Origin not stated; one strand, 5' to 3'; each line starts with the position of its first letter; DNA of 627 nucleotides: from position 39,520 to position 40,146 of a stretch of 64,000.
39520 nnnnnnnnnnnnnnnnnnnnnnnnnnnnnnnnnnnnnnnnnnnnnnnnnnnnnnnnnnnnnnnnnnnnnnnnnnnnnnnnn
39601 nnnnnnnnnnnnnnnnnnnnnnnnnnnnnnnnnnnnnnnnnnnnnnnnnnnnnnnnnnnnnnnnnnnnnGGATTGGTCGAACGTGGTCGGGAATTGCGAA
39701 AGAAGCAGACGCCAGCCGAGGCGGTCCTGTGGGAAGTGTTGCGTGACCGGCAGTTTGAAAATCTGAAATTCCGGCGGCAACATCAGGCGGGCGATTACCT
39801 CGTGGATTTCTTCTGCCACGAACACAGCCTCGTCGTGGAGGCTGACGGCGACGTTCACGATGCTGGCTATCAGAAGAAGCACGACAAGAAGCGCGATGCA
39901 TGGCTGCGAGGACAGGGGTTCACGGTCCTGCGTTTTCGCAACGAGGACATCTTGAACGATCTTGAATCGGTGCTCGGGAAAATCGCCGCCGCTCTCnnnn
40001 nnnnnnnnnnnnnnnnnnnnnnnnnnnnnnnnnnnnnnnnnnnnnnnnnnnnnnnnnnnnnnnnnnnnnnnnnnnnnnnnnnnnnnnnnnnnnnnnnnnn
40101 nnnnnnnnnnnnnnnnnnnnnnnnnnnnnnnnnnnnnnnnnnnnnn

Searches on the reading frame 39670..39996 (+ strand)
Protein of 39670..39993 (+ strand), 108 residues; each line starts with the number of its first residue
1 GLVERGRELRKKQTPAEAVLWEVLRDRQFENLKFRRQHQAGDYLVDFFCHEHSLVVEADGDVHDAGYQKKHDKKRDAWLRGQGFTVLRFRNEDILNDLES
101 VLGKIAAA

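Call 48: find_homologous_proteins(query=window:39670-39993:+, max_evalue=1e-10)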
Query seq(108 aa) (108 aa): 27 proteins with E <= 1e-10 among 37 candidates.
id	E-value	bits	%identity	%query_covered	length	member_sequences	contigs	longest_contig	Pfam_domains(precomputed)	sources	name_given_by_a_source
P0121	3.8e-34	135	60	99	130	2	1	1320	PF04480.19,PF18741.8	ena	-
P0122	2.6e-32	129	61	96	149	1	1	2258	PF04480.19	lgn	-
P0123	8.4e-26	108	100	50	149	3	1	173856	PF04480.19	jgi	jgi:type I restriction enzyme M protein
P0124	1.1e-25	108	54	99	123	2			PF04480.19,PF18741.8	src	-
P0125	5.0e-25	106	52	97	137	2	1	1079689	PF04480.19,PF18741.8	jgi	jgi:very-short-patch-repair endonuclease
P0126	4.6e-24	102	52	88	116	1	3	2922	PF04480.19,PF18741.8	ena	-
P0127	7.9e-24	102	52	95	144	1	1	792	PF04480.19,PF18741.8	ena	-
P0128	1.1e-23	101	52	95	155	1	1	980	PF04480.19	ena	-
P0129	2.1e-23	100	55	90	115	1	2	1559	PF04480.19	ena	-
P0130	6.9e-23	99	50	97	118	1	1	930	PF04480.19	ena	-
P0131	1.2e-22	98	50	94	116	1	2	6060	PF04480.19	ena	-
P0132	1.7e-22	97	51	95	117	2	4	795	PF04480.19,PF18741.8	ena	-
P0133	2.2e-22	97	53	94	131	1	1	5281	PF04480.19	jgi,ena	-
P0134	2.6e-22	97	50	96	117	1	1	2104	PF04480.19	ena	-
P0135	1.0e-21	95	50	99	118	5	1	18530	PF04480.19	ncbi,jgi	-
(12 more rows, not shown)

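Call 53: find_related_loci(query=A3, collection=metagenome_contigs, flank=3000)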
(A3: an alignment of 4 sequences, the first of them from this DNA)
Query A3 (108 aa) in metagenome_contigs; peptide patterns used: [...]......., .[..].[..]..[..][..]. (x = any residue, [..] = any of these).
600 stretches matched a pattern (row limit reached: there are more); 462 encode a relative of the query (tblastn E <= 1e-3); the best 80 are kept; 80 distinct loci.
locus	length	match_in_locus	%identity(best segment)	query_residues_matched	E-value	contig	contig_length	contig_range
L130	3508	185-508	97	1-108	2e-69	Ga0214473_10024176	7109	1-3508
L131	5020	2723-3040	75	1-106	9e-53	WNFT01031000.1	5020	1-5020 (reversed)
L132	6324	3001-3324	60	1-108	4e-44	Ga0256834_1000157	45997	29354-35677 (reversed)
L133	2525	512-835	65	1-108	5e-44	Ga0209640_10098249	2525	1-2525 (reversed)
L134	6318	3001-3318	64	1-106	3e-43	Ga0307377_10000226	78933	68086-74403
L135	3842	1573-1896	63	1-108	5e-43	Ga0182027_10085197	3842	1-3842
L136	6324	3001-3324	63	1-108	1e-42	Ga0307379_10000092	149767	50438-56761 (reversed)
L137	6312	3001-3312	65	1-106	1e-42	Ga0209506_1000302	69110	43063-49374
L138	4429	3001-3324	63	1-108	1e-42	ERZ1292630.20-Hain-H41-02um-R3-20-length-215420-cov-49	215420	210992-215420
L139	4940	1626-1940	63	1-105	3e-42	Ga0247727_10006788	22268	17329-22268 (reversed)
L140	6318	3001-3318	62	1-106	2e-42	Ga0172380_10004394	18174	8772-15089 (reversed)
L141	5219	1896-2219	62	1-108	3e-42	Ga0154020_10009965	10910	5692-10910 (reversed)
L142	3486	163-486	62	1-108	4e-42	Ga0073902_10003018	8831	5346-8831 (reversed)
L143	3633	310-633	61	1-108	4e-42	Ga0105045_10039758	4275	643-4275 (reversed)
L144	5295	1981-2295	65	1-105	4e-42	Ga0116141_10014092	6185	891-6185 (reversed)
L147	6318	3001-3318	63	1-106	1e-41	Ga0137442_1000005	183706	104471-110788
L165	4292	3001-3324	60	1-108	5e-40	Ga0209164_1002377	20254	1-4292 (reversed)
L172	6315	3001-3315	60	1-107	7e-40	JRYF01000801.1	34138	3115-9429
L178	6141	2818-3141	58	1-108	2e-39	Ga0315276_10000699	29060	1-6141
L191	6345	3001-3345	59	1-108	1e-38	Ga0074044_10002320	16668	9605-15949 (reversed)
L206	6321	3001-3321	53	1-107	1e-37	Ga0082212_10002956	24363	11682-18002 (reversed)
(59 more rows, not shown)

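Call 61: search_protein_families(library=pfam, proteins=[L131:1421-3589:+, L135:316-2856:+, L191:1315-4578:+, L147:1834-5679:+, L139:387-3989:+, L206:2260-5967:+, L137:2278-4062:+, L172:2254-4035:+, L178:2254-3198:+, L165:2692-3426:+], max_evalue=0.00001)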
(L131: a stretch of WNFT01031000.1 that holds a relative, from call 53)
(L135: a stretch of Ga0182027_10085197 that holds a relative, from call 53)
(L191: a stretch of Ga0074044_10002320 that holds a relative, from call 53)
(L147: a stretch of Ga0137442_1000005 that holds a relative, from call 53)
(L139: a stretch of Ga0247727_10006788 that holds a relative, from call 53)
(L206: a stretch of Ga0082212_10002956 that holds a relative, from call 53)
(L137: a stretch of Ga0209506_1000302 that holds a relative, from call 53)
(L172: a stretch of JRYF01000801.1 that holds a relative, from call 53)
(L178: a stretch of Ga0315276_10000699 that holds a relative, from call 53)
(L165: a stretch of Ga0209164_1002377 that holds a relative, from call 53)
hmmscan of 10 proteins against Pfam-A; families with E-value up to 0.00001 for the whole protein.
L131:1421-3589:+ (723 aa): 5 families
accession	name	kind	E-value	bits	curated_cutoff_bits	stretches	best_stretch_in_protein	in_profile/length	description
PF02384.22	N6_Mtase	-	6.6e-72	242.9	20.4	1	169-403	2-235/311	N-6 DNA Methylase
PF04480.18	DUF559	-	1.9e-34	118.2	20.6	1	437-543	4-108/109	Protein of unknown function (DUF559)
PF12161.14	HsdM_N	-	1.4e-19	71.5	24.5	1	19-155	1-129/135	HsdM N-terminal domain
PF18741.7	MTES_1575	-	2.9e-07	30.9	38.2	1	464-543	12-96/96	REase_MTES_1575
PF01170.24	UPF0020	-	6.6e-06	26.4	22.3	0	215-306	31-138/197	RMKL-like, methyltransferase domain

L135:316-2856:+ (847 aa): 4 families
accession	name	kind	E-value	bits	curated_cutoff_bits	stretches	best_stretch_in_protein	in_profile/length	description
PF02384.22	N6_Mtase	-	1.8e-63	215.2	20.4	1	158-394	2-236/311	N-6 DNA Methylase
PF04480.18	DUF559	-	1.2e-37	128.5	20.6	1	422-528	4-108/109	Protein of unknown function (DUF559)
PF12161.14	HsdM_N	-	1.3e-13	52.1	24.5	1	17-141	1-127/135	HsdM N-terminal domain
PF18741.7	MTES_1575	-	2.3e-08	34.4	38.2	1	450-528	13-96/96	REase_MTES_1575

L191:1315-4578:+ (1088 aa): 4 families
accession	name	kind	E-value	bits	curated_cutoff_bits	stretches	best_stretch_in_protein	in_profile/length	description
PF02384.22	N6_Mtase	-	4.2e-101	338.8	20.4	1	698-1048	3-311/311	N-6 DNA Methylase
PF04480.18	DUF559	-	2e-35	121.4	20.6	1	566-671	5-108/109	Protein of unknown function (DUF559)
PF12161.14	HsdM_N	-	4e-29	102.4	24.5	1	393-519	2-135/135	HsdM N-terminal domain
PF18741.7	MTES_1575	-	5.2e-08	33.3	38.2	1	593-671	13-96/96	REase_MTES_1575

L147:1834-5679:+ (1282 aa): 6 families
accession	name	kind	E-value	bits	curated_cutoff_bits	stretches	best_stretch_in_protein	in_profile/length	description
PF11867.13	T1RH-like_C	-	1.4e-135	452.4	26.8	1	952-1278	1-328/329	Type I restriction enzyme HindI endonuclease subunit-like, C-terminal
PF18766.7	SWI2_SNF2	-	7.5e-78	261.6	26.7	1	550-767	16-220/221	SWI2/SNF2 ATPase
PF04313.20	HSDR_N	-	2.3e-42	145.6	25.1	2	136-239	94-197/198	Type I restriction enzyme R protein N terminus (HSDR_N)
PF04480.18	DUF559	-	6e-35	119.9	20.6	1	393-497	5-107/109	Protein of unknown function (DUF559)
PF22679.2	T1R_D3-like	-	1.2e-21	78.2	27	1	863-935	82-156/158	Type I restriction enzyme subunit R domain 3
PF04851.21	ResIII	-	1e-19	71.4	22.5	1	552-700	23-163/164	Type III restriction enzyme, res subunit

L139:387-3989:+ (1201 aa): 6 families
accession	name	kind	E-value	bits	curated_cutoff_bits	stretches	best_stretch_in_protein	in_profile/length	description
PF18766.7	SWI2_SNF2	-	2.8e-72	243.4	26.7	2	537-645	111-219/221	SWI2/SNF2 ATPase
PF04313.20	HSDR_N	-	5.6e-44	150.8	25.1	1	11-221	2-197/198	Type I restriction enzyme R protein N terminus (HSDR_N)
PF11867.13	T1RH-like_C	-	1.4e-38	133.5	26.8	1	867-1184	5-322/329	Type I restriction enzyme HindI endonuclease subunit-like, C-terminal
PF04480.18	DUF559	-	5.2e-33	113.6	20.6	1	417-521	5-107/109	Protein of unknown function (DUF559)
PF22679.2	T1R_D3-like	-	9.7e-19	68.8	27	1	685-841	2-156/158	Type I restriction enzyme subunit R domain 3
PF04851.21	ResIII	-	3.3e-16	60.1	22.5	1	285-392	10-114/164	Type III restriction enzyme, res subunit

L206:2260-5967:+ (1236 aa): 6 families
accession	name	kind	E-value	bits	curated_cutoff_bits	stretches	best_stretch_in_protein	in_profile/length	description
PF11867.13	T1RH-like_C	-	8.3e-117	390.7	26.8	1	899-1228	1-328/329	Type I restriction enzyme HindI endonuclease subunit-like, C-terminal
PF18766.7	SWI2_SNF2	-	3.6e-81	272.4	26.7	1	459-713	2-220/221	SWI2/SNF2 ATPase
PF04313.20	HSDR_N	-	1.4e-52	178.9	25.1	1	12-216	2-196/198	Type I restriction enzyme R protein N terminus (HSDR_N)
PF04480.18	DUF559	-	1.5e-35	121.8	20.6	1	251-355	5-107/109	Protein of unknown function (DUF559)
PF22679.2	T1R_D3-like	-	1.2e-23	84.7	27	1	810-882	83-156/158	Type I restriction enzyme subunit R domain 3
PF04851.21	ResIII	-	8.9e-20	71.7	22.5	1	463-646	7-163/164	Type III restriction enzyme, res subunit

L137:2278-4062:+ (595 aa): 2 families
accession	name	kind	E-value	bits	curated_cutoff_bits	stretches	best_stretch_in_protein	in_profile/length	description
PF04480.18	DUF559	-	2.8e-36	124.1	20.6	1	245-348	5-108/109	Protein of unknown function (DUF559)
PF01420.25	Methylase_S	-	9.6e-34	117.4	22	2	389-530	1-130/168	Type I restriction modification DNA specificity domain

L172:2254-4035:+ (594 aa): 2 families
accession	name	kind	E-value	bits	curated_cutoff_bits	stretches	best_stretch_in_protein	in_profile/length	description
PF04480.18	DUF559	-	2.8e-36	124.1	20.6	1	253-354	5-106/109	Protein of unknown function (DUF559)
PF01420.25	Methylase_S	-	4.7e-22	79.4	22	2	7-186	2-168/168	Type I restriction modification DNA specificity domain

L178:2254-3198:+ (315 aa): 2 families
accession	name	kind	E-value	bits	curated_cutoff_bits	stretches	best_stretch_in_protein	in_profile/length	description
PF04480.18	DUF559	-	1.2e-35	122.1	20.6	1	192-295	5-106/109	Protein of unknown function (DUF559)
PF18741.7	MTES_1575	-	6.2e-08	33.1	38.2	1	219-295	13-94/96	REase_MTES_1575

L165:2692-3426:+ (245 aa): 2 families
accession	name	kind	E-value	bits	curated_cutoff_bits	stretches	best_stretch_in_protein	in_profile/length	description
PF04480.18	DUF559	-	1.3e-36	125.2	20.6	1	107-212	5-108/109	Protein of unknown function (DUF559)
PF18741.7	MTES_1575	-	5.5e-09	36.4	38.2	1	134-212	13-96/96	REase_MTES_1575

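Call 65: search_solved_structures(query=A2, max_evalue=1, show_alignments=2)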
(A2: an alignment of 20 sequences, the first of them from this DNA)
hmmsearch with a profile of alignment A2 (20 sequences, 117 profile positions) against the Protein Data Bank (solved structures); distinct sequences matched with E-value up to 1: 10.
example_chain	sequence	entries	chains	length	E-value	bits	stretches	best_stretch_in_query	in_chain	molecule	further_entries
3hrl_A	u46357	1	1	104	1.3e-37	131.3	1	16-113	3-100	Endonuclease-Like Protein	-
3r3p_A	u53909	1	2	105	0.0048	19.7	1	43-109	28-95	Mobile intron protein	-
4oky_C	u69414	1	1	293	0.26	14.2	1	39-97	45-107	Restriction endonuclease PvuRts1 I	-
4oq2_A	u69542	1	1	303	0.27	14.1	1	39-97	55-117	Restriction endonuclease PvuRts1 I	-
5y81_B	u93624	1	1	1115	0.47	13.3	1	36-105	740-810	Transcription-associated protein 1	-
2lox_A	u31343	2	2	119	0.54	13.1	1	56-112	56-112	RNA polymerase II transcription factor B subunit 1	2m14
1y5o_A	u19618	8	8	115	0.57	13.1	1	56-112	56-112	RNA polymerase II transcription factor B 73 kDa subunit | RNA polymerase II transcription factor B subunit 1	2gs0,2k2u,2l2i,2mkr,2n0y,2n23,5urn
7k01_1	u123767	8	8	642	0.73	12.7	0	56-112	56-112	General transcription and DNA repair factor IIH subunit TFB1 | TFB1 isoform 1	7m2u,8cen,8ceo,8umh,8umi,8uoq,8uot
7k04_1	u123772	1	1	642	0.73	12.7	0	56-112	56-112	General transcription and DNA repair factor IIH subunit TFB1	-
7o4i_1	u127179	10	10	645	0.74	12.7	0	56-112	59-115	General transcription and DNA repair factor IIH subunit TFB1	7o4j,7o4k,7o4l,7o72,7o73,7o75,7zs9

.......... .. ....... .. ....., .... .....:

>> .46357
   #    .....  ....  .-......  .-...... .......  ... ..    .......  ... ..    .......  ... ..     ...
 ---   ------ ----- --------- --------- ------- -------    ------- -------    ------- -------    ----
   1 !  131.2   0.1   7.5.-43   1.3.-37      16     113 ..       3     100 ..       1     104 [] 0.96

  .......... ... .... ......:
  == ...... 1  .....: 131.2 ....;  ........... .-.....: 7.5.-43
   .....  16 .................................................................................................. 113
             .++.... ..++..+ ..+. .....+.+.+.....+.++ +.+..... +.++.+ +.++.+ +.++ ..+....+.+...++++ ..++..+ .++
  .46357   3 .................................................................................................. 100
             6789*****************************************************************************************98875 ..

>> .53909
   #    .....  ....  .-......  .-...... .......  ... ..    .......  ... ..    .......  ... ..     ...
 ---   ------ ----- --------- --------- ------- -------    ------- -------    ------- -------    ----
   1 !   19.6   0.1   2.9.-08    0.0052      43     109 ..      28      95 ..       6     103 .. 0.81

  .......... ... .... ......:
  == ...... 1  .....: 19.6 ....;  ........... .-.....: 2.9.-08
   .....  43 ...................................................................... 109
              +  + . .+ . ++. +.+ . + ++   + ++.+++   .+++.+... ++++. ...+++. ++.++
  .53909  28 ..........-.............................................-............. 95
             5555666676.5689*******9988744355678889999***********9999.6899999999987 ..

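Call 79: search_protein_representatives(protein=window:39679-39996:+)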
Query: 106 residues. Proteins with E-value up to 0.001 (for the whole library): 24730; up to 1e-10: 10882; up to 1e-30: 27. The best 150 are listed.
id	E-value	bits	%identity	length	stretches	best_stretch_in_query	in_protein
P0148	8.8e-51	186.6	41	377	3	1-106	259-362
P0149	7.4e-44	164.3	48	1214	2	3-102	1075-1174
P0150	2.6e-38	146.5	47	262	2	1-105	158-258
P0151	1.3e-36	141.0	66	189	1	6-104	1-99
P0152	1.5e-36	140.9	63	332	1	2-104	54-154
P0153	2.4e-36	140.2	66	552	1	3-104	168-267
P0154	5.7e-35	135.8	61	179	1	2-105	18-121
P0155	3.1e-34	133.4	62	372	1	1-105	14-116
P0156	5.3e-34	132.7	64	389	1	2-104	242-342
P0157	6.4e-34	132.4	61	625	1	1-104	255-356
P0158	7.5e-34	132.1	61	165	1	5-103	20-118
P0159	3.0e-33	130.2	63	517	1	1-104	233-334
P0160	5.4e-33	129.4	59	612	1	1-105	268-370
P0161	8.3e-33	128.8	56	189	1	3-104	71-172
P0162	1.0e-32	128.5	59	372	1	1-105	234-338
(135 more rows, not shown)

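Call 83: search_protein_families(library=pfam, alignment_id=A5, max_evalue=0.00001)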
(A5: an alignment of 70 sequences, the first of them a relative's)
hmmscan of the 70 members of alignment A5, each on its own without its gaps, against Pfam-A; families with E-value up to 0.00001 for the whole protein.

A. member 1, P0148 (377 aa): 2 families
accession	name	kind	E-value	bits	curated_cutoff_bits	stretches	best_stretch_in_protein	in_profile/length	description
PF04480.18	DUF559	-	6.1e-86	284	20.6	3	257-362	3-108/109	Protein of unknown function (DUF559)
PF18741.7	MTES_1575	-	1.8e-10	41.2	38.2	0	286-362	13-96/96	REase_MTES_1575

B. families by the number of members that match (of 70 scanned): 35 families (the first 25 are shown)
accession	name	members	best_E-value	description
PF04480.18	DUF559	70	6.1e-86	Protein of unknown function (DUF559)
PF18741.7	MTES_1575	38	2.8e-15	REase_MTES_1575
PF01420.25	Methylase_S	25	7.5e-36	Type I restriction modification DNA specificity domain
PF02384.22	N6_Mtase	13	1.3e-104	N-6 DNA Methylase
PF07669.17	Eco57I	9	1.9e-47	Eco57I restriction-modification methylase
PF20473.4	MmeI_Mtase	8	6.8e-32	MmeI, DNA-methyltransferase domain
PF04313.20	HSDR_N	5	3.2e-55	Type I restriction enzyme R protein N terminus (HSDR_N)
PF12950.13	TaqI_C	3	7.4e-29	TaqI-like C-terminal specificity domain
PF20464.3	MmeI_N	3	1.2e-20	MmeI, N-terminal domain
PF04851.21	ResIII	3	1.4e-16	Type III restriction enzyme, res subunit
PF18766.7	SWI2_SNF2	2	1.3e-72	SWI2/SNF2 ATPase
PF12161.14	HsdM_N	2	2.6e-27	HsdM N-terminal domain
PF00270.35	DEAD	2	3.1e-21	DEAD/DEAH box helicase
PF01170.24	UPF0020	2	1.1e-06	RMKL-like, methyltransferase domain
PF08459.17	UvrC_RNaseH_dom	1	2e-54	UvrC RNAse H endonuclease domain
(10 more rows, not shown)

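Call 103: search_dna_similar(query=window:39679-39996:+, collection=plasmids, mode=protein, rows=spread, max_rows=40, max_evalue=1e-8)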
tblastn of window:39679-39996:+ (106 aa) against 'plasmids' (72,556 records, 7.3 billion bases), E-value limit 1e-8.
Records with a match: 39; places in all: 42; records where one place covers at least 80% of the query: 36.
Best place of each record, by identity: <60% 39.
By first word of the organism name: Azospirillum 8; Deinococcus 5; Sinorhizobium 4; Sphingomonas 3; Pseudomonas 3; Synechocystis 2; Pseudanabaena 2; Escherichia 2; Neisseria 2; Picosynechococcus 2; and 6 more.
By predicted mobility (MOB-suite, as given by PLSDB): non-mobilizable 32; mobilizable 6; conjugative 1.
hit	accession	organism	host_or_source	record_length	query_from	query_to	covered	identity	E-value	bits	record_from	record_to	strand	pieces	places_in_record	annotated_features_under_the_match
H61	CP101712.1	Synechocystis sp. B12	cell culture,mangrove water from the ...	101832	1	102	96%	53.9%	2e-30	119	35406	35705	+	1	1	endonuclease domain-containing protein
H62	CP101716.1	Synechocystis sp. B12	cell culture,mangrove water from the ...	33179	2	106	99%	51.4%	5e-29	115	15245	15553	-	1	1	DUF559 domain-containing protein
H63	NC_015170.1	Deinococcus proteolyticus MRP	feces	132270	2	106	99%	49.5%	2e-20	91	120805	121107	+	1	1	endonuclease domain-containing protein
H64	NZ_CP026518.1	Deinococcus sp. NW-56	whole organism,water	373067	2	106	99%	46.7%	1e-17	83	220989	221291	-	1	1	DUF559 domain-containing protein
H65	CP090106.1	Sinorhizobium meliloti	Medicago,Cell culture,Plant nodule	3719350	1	106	100%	46.2%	2e-19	88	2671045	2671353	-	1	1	endonuclease domain-containing protein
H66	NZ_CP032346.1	Azospirillum brasilense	soil sample,Agricultural field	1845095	2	106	99%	46.2%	2e-19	88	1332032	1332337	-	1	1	record has no annotation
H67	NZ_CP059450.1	Azospirillum brasilense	Prokaryotes,soil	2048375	2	106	99%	46.2%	9e-19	87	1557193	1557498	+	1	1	none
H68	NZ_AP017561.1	Pseudanabaena sp. ABRG5-3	-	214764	3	104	96%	47.1%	2e-25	105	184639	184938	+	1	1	endonuclease domain-containing protein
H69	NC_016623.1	Azospirillum lipoferum 4B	-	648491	3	106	98%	46.2%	2e-18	85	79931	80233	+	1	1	DUF559 domain-containing protein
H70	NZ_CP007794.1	Azospirillum argentinense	Triticum aestivum L.,Root,wheat ...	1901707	1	105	92%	49.0%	3e-12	94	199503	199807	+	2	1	record has no annotation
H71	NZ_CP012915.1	Azospirillum brasilense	Digitaria eriantha,microbe,root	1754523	2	106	99%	45.3%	1e-18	86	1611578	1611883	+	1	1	none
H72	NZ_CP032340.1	Azospirillum brasilense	soil sample,Agricultural field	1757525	2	106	99%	45.3%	1e-18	86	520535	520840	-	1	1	none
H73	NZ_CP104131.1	Sinorhizobium sp. K101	Phaseolus vulgaris,cell ...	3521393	1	106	100%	44.3%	2e-18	86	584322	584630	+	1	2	none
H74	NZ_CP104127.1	Sinorhizobium sp. M103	Phaseolus vulgaris,cell ...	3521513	1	106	100%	44.3%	2e-18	86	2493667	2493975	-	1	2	none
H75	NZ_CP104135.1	Sinorhizobium sp. C101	Phaseolus vulgaris,cell ...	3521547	1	106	100%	44.3%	2e-18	85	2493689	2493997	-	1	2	none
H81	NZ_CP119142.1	Neisseria gonorrhoeae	Homo sapiens,whole organism,synovial ...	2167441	1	106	100%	42.5%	5e-18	84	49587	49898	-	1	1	none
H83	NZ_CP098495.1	Qipengyuania citrea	whole organism,South China Sea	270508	11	102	87%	48.9%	3e-16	79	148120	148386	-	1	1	endonuclease domain-containing protein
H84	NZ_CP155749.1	Sphingomonas parapaucimobilis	Chinese cabbage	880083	4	106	97%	42.7%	1e-15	77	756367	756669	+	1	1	DUF559 domain-containing protein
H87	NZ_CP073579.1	Photobacterium sp. GJ3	-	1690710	5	102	92%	43.1%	7e-15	75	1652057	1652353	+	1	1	record has no annotation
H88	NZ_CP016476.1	Picosynechococcus sp. PCC 7003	cell culture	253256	3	106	98%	40.4%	3e-19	88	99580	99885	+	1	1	endonuclease domain-containing protein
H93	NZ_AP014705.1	Methylobacterium aquaticum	-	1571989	3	106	98%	37.5%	2e-15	77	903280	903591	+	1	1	none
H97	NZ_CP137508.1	Pseudomonas aeruginosa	Homo sapiens,Bacterial culture sample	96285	4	82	75%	46.9%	2e-12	69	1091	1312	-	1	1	DUF559 domain-containing protein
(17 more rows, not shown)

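Call 104: get_annotated_region(hit=H61, flank=1500)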
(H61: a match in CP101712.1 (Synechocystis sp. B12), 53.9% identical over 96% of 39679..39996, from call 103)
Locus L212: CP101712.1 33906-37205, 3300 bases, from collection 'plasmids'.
description: Synechocystis sp. B12 plasmid unnamed3, complete sequence
organism: Synechocystis sp. B12 (NCBI taxid 2764086)
taxonomy: Bacteria; Cyanobacteriota; Cyanophyceae; Synechococcales; Merismopediaceae; Synechocystis; Synechocystis sp. B12
host: -; source: cell culture,mangrove water from the port of Santos, Brazil; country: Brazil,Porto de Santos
typing (MOB-suite, as given by PLSDB): non-mobilizable
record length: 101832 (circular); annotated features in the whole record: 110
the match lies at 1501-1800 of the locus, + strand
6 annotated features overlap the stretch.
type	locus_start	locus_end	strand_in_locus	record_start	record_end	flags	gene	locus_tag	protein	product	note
CDS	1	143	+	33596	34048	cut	-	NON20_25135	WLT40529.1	type II toxin-antitoxin system VapC family toxin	-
CDS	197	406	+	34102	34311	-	-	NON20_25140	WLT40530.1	hypothetical protein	-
CDS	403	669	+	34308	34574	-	-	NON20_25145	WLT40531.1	hypothetical protein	-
CDS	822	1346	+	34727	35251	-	-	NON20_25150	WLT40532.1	DUF1156 domain-containing protein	-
CDS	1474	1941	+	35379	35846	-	-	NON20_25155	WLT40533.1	endonuclease domain-containing protein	-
CDS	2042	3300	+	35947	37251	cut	-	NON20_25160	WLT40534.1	hypothetical protein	-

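Call 105: get_annotated_region(hit=H63, flank=1500)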
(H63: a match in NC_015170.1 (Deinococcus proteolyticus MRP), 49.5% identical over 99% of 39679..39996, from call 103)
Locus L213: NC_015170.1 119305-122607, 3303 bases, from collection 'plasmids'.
description: Deinococcus proteolyticus MRP plasmid pDEIPR03, complete sequence
organism: Deinococcus proteolyticus MRP (NCBI taxid 693977)
taxonomy: Bacteria; Deinococcota; Deinococci; Deinococcales; Deinococcaceae; Deinococcus; Deinococcus proteolyticus; Deinococcus proteolyticus MRP
host: -; source: feces; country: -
typing (MOB-suite, as given by PLSDB): non-mobilizable; replicon rep_cluster_1658
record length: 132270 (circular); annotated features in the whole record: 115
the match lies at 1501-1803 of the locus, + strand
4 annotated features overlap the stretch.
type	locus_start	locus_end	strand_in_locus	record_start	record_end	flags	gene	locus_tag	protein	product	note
CDS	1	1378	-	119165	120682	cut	hpaB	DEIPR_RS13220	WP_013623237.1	4-hydroxyphenylacetate 3-monooxygenase, oxygenase component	-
CDS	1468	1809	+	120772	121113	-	-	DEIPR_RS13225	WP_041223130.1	endonuclease domain-containing protein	-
CDS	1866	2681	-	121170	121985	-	-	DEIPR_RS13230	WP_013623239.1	NAD(P)-dependent oxidoreductase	-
CDS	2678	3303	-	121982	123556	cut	hpaE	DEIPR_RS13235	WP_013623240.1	5-carboxymethyl-2-hydroxymuconate semialdehyde dehydrogenase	GO:1901023 - 4-hydroxyphenylacetate catabolic process [Evidence IEA]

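Call 106: get_annotated_region(hit=H65, flank=1500)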
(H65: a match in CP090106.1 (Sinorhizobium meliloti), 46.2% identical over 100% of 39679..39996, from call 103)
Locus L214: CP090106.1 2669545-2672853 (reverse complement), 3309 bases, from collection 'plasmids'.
description: Sinorhizobium meliloti strain Ak57 plasmid pSymB, complete sequence
organism: Sinorhizobium meliloti (NCBI taxid 382)
taxonomy: Bacteria; Pseudomonadota; Alphaproteobacteria; Hyphomicrobiales; Rhizobiaceae; Sinorhizobium; Sinorhizobium meliloti
host: -; source: Medicago,Cell culture,Plant nodule; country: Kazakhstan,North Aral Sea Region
typing (MOB-suite, as given by PLSDB): non-mobilizable
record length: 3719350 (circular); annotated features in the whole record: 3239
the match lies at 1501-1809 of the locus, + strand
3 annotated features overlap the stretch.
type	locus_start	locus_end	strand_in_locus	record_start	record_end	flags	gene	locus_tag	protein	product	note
CDS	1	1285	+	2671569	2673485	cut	-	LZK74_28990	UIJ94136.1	ATP-binding protein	-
CDS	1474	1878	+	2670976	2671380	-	-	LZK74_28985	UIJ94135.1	endonuclease domain-containing protein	-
CDS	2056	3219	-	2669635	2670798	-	-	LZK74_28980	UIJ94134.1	IS4-like element ISRm16 family transposase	-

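Call 107: get_annotated_region(hit=H66, flank=1500)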
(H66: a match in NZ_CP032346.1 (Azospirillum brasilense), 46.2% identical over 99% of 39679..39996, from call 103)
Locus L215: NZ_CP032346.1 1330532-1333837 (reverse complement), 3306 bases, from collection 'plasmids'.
description: Azospirillum brasilense strain MTCC4039 plasmid p1, complete sequence
organism: Azospirillum brasilense (NCBI taxid 192)
taxonomy: Bacteria; Pseudomonadota; Alphaproteobacteria; Rhodospirillales; Azospirillaceae; Azospirillum; Azospirillum brasilense
host: -; source: soil sample,Agricultural field; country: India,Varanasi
typing (MOB-suite, as given by PLSDB): non-mobilizable; replicon rep_cluster_622
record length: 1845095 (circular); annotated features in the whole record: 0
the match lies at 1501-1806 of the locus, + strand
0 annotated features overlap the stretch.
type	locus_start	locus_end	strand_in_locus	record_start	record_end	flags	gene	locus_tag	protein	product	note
